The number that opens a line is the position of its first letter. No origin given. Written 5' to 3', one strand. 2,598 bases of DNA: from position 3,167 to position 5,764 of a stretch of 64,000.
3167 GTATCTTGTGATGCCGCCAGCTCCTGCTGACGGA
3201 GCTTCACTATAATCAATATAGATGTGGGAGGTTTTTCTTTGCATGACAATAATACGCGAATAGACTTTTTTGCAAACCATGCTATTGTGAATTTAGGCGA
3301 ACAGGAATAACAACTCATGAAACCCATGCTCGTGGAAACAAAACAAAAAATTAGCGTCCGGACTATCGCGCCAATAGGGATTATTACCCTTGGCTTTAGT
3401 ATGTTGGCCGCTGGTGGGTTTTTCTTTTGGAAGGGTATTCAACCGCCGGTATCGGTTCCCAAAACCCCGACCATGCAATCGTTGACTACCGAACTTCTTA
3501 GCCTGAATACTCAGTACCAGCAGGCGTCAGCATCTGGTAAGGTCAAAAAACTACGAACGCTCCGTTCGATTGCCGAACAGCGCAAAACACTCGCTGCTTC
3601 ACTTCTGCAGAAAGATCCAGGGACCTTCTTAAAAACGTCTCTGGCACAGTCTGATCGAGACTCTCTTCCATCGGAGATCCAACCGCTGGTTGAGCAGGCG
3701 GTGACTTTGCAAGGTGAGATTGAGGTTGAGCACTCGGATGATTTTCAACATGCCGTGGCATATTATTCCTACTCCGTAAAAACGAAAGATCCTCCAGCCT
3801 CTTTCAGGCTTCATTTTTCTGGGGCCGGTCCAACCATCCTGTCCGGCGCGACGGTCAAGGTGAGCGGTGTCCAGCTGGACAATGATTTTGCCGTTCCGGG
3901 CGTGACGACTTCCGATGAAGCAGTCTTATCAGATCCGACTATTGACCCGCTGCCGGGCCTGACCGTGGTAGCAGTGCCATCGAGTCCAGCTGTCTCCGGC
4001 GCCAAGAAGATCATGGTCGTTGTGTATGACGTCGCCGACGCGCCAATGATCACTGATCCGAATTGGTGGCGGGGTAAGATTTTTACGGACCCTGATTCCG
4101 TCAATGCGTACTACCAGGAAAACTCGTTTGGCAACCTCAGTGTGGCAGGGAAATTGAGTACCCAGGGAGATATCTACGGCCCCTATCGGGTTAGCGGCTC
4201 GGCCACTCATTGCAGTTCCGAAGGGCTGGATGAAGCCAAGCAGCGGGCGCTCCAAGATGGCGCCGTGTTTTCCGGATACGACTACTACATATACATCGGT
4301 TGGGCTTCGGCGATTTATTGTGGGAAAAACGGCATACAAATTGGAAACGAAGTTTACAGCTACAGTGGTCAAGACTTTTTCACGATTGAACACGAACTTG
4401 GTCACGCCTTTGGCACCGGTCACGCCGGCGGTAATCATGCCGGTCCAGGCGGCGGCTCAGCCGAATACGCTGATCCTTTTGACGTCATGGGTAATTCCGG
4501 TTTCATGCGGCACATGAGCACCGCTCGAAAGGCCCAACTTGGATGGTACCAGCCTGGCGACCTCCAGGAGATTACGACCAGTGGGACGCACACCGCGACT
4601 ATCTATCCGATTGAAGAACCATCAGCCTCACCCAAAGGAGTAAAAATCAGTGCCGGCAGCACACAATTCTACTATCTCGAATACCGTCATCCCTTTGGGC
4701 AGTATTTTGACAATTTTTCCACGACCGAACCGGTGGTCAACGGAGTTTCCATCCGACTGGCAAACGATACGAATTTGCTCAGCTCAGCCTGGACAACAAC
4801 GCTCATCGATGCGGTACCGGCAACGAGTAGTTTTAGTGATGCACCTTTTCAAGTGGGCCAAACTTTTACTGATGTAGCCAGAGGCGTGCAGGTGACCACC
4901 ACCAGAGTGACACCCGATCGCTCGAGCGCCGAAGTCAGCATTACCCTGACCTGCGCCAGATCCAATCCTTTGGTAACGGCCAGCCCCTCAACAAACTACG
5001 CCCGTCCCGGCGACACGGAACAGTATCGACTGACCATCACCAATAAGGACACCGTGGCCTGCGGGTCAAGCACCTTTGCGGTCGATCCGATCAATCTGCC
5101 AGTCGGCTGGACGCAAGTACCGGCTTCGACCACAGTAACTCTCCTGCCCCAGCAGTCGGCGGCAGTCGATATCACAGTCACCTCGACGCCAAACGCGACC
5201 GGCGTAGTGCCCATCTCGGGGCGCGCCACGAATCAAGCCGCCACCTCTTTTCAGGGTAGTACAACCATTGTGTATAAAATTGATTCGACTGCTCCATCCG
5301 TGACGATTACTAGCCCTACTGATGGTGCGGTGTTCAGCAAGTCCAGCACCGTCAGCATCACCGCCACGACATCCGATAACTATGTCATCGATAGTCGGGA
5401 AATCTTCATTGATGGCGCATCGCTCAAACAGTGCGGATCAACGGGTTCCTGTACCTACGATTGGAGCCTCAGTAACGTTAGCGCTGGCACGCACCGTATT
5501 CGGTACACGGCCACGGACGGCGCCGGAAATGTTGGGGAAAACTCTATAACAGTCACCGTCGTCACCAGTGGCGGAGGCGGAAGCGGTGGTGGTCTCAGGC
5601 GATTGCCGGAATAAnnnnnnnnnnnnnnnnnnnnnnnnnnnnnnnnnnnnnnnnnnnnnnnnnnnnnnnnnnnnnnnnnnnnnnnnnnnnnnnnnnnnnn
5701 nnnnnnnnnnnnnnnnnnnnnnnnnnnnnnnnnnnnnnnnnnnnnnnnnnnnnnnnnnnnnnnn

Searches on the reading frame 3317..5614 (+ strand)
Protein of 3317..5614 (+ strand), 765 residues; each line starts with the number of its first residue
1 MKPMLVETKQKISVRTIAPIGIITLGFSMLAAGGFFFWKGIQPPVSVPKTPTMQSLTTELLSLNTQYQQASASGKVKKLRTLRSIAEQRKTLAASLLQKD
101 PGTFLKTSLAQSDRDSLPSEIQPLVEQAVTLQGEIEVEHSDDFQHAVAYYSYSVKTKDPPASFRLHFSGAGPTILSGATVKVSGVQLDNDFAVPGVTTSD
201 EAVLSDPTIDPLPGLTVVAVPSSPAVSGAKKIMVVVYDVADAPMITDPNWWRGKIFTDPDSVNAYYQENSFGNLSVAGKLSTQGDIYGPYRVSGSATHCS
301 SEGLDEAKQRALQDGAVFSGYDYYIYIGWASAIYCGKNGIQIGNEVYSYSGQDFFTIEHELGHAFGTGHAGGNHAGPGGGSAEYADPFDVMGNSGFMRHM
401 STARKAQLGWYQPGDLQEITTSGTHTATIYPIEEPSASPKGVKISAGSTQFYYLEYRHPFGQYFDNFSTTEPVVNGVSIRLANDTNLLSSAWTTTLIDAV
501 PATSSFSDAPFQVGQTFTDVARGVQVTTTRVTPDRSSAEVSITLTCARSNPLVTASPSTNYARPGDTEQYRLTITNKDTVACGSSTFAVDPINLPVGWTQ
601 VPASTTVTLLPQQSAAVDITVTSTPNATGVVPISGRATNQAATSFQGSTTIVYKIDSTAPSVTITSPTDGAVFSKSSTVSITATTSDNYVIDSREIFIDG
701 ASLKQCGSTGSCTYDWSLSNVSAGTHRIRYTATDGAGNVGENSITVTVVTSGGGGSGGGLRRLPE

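Call 82: search_protein_families(library=pfam, proteins=[window:3317-5614:+], max_evalue=0.00001)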
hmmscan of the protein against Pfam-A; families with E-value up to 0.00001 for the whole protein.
window:3317-5614:+ (765 aa): 1 family
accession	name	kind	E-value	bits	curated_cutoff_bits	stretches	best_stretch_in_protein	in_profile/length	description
PF17957.7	Big_7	-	1.8e-13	51.4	24.1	1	660-728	1-68/70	Bacterial Ig domain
